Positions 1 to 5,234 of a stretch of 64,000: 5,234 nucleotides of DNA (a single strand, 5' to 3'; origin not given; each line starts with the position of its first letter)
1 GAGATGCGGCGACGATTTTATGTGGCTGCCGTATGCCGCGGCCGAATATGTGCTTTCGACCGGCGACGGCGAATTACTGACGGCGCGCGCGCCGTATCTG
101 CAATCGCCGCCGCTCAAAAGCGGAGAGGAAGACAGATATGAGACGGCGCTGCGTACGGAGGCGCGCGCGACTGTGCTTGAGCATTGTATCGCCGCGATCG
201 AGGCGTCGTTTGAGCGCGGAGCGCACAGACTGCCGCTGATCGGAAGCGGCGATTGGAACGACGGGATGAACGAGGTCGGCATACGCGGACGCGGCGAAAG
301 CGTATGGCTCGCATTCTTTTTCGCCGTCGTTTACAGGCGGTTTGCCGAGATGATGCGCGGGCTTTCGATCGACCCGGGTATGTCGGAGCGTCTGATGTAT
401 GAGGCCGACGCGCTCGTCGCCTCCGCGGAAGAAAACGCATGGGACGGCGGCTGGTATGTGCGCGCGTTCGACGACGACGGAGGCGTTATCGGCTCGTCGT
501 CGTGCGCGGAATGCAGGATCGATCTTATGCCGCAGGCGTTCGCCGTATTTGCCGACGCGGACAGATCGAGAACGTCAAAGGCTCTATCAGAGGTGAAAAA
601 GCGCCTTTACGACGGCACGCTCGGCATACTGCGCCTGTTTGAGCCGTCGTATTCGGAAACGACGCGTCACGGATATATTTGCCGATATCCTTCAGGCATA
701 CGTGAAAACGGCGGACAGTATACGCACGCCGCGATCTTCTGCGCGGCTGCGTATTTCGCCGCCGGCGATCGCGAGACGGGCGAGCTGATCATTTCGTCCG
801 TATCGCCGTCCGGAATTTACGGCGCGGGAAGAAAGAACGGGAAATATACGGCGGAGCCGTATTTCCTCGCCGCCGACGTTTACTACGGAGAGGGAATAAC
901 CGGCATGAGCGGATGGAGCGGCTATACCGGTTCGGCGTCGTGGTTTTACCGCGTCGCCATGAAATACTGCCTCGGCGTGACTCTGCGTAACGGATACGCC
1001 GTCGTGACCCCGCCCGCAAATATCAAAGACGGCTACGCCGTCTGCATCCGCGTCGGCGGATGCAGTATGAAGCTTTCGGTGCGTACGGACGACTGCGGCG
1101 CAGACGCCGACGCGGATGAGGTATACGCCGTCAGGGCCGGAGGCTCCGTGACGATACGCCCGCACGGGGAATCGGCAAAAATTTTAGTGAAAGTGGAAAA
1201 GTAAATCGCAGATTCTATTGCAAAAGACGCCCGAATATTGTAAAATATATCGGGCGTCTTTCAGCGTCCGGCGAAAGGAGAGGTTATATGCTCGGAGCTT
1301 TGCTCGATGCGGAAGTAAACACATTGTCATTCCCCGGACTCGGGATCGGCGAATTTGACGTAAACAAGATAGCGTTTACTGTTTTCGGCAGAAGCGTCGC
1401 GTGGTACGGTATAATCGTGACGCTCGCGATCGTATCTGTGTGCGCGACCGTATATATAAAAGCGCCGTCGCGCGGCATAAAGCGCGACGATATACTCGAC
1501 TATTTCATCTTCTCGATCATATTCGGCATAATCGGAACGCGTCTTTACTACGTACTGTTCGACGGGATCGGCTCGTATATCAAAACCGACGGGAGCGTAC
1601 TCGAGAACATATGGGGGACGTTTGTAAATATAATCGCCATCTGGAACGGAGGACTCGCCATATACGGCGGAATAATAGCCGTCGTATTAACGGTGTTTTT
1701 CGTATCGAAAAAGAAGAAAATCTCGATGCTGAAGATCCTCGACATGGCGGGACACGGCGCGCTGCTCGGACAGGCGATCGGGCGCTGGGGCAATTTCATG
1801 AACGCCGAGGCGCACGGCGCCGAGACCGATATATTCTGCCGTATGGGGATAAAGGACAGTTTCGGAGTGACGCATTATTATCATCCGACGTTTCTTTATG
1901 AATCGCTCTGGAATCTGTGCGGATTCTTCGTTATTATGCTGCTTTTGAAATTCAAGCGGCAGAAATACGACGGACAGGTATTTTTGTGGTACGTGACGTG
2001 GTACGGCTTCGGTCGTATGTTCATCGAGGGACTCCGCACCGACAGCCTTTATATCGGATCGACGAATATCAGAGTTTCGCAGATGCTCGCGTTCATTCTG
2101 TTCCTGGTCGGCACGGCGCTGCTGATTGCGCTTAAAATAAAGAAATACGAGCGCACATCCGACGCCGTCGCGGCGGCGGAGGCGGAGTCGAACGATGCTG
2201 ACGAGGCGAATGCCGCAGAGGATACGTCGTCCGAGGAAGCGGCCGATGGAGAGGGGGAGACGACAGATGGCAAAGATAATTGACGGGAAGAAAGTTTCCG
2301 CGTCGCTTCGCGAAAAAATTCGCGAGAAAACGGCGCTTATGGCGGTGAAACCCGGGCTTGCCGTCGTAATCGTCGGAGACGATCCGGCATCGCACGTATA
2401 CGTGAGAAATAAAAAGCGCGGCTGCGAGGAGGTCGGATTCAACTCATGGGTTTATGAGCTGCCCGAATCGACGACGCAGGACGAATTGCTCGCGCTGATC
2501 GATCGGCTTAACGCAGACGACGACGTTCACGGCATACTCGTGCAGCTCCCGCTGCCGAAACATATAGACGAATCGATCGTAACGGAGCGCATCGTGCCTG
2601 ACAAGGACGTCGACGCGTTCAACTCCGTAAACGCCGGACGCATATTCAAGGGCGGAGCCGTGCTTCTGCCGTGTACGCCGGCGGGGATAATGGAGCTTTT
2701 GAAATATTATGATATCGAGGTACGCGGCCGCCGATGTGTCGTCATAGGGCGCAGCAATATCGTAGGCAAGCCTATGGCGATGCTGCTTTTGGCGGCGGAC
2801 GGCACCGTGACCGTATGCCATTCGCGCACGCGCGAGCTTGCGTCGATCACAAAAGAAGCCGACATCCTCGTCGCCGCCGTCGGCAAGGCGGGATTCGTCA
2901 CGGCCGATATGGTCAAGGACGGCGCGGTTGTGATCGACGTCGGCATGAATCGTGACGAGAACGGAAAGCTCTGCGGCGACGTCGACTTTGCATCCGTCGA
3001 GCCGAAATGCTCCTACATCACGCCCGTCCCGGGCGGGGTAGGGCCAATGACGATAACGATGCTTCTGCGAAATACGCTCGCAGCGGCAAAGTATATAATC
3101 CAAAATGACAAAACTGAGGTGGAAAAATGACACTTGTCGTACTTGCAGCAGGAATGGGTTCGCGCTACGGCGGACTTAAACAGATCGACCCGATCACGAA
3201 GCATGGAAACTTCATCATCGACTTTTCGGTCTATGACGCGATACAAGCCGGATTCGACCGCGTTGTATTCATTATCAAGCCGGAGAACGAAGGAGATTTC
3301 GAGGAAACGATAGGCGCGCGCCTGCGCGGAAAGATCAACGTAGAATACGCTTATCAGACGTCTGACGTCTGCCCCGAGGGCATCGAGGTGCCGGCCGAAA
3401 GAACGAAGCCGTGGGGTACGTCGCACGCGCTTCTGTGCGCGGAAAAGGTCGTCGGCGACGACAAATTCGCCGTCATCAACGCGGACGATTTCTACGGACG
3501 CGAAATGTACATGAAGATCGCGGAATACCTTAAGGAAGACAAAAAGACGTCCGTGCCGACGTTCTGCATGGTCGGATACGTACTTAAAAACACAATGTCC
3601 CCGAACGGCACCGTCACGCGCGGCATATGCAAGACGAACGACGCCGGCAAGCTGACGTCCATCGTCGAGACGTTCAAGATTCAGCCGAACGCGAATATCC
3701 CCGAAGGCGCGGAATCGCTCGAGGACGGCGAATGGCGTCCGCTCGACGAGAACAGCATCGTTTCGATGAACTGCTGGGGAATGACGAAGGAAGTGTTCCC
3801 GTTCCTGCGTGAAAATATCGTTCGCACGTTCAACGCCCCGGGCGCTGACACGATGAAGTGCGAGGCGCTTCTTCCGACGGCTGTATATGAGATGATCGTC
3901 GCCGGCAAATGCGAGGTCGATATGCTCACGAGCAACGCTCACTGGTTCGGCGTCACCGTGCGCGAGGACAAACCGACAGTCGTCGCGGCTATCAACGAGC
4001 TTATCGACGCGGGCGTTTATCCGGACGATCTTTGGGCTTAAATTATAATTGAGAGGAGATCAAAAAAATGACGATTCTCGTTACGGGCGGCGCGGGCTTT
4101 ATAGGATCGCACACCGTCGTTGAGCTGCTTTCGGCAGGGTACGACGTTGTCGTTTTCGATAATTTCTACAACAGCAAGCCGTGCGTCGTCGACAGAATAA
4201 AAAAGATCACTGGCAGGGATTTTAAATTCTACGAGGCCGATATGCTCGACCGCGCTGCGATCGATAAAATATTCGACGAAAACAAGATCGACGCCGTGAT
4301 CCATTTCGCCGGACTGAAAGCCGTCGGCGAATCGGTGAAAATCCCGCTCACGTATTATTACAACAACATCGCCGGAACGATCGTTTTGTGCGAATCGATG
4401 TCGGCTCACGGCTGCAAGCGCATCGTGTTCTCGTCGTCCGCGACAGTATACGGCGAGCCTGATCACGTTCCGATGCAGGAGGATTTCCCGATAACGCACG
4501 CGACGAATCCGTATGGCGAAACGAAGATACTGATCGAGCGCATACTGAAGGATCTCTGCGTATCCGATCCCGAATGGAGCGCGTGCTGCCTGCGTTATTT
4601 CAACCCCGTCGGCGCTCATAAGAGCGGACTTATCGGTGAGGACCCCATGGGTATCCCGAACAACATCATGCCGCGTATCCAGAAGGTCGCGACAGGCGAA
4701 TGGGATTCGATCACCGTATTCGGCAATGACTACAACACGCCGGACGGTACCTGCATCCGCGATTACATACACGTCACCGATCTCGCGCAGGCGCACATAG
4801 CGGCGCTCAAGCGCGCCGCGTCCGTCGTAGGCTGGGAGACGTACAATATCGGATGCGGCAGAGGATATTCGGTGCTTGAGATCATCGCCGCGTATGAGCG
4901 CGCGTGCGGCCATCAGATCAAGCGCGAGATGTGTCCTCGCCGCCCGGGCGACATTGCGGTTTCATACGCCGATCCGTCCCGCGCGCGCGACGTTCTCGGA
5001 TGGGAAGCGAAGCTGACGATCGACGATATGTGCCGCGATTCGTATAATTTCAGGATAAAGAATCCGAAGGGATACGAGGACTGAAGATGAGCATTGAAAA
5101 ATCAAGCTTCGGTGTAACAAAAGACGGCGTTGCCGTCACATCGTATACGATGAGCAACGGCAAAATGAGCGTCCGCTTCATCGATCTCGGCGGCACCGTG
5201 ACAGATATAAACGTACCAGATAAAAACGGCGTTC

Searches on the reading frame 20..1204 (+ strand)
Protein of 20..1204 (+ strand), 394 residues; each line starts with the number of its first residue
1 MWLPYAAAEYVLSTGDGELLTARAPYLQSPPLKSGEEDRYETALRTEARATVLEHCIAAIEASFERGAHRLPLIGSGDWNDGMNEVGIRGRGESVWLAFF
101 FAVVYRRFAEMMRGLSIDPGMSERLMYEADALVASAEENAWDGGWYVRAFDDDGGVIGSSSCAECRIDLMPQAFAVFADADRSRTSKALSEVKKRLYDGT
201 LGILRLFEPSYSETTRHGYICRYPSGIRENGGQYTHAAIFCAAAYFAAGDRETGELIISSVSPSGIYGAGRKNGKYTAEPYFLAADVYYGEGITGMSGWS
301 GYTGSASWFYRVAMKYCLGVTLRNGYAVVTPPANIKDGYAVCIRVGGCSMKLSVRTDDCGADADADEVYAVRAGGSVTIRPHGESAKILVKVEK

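Call 43: search_protein_families(library=pfam, proteins=[window:20-1204:+], max_evalue=0.00001)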
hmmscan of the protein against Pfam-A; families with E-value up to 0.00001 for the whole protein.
window:20-1204:+ (394 aa): 1 family
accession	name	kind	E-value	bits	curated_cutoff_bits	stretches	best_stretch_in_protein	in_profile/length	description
PF17167.11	Glyco_hydro_94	-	1.5e-55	189.1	27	1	26-319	131-420/420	Glycosyl hydrolase 94 superfamily, catalytic domain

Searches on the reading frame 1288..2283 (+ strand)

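Call 43: search_protein_families(library=pfam, proteins=[window:1288-2283:+], max_evalue=0.00001)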
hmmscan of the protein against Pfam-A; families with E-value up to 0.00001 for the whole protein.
window:1288-2283:+ (331 aa): 1 family
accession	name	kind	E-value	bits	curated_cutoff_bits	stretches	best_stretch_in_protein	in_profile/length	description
PF01790.23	LGT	-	5e-68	229.4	24.9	1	28-280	2-239/240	Prolipoprotein diacylglyceryl transferase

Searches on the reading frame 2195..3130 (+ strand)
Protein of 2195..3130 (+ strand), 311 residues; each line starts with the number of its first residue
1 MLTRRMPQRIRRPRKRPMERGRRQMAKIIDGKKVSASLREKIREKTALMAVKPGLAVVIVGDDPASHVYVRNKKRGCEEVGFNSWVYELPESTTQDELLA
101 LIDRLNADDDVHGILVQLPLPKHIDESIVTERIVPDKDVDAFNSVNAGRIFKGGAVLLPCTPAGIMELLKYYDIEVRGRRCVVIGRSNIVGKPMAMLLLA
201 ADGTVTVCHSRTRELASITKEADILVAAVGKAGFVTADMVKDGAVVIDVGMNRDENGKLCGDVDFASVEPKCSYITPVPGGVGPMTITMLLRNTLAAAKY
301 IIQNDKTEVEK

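Call 43: search_protein_families(library=pfam, proteins=[window:2195-3130:+], max_evalue=0.00001)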
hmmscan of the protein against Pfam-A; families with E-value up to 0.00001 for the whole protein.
window:2195-3130:+ (311 aa): 2 families
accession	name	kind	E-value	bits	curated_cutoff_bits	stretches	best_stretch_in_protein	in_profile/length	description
PF02882.25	THF_DHG_CYH_C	-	1.2e-71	239.6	27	1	144-300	2-158/160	Tetrahydrofolate dehydrogenase/cyclohydrolase, NAD(P)-binding domain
PF00763.28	THF_DHG_CYH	-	7.6e-44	149.1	32.8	1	29-140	1-115/115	Tetrahydrofolate dehydrogenase/cyclohydrolase, catalytic domain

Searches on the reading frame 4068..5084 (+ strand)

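Call 43: search_protein_families(library=pfam, proteins=[window:4068-5084:+], max_evalue=0.00001)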
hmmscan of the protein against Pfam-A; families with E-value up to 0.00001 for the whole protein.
window:4068-5084:+ (338 aa): 7 families
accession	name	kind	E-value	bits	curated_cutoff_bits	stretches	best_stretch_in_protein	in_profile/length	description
PF01370.27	Epimerase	-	6e-62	209.6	20.9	1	3-262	1-240/240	NAD dependent epimerase/dehydratase family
PF16363.11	GDP_Man_Dehyd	-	1e-58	199.8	27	1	4-324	1-331/332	GDP-mannose 4,6 dehydratase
PF01073.25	3Beta_HSD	-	6.5e-17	61.9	22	1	4-161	1-158/280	3-beta hydroxysteroid dehydrogenase/isomerase family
PF02719.21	Polysacc_synt_2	-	2.3e-11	43.9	20.2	1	3-124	1-128/293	Polysaccharide biosynthesis protein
PF04321.23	RmlD_sub_bind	-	2.5e-10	40.4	27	1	1-163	1-139/287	RmlD substrate binding domain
PF00106.31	adh_short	-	3e-08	33.8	26.6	1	2-94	2-98/195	short chain dehydrogenase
PF13460.12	NAD_binding_10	-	2e-06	28.3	27.2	1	7-162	1-133/184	NAD(P)H-binding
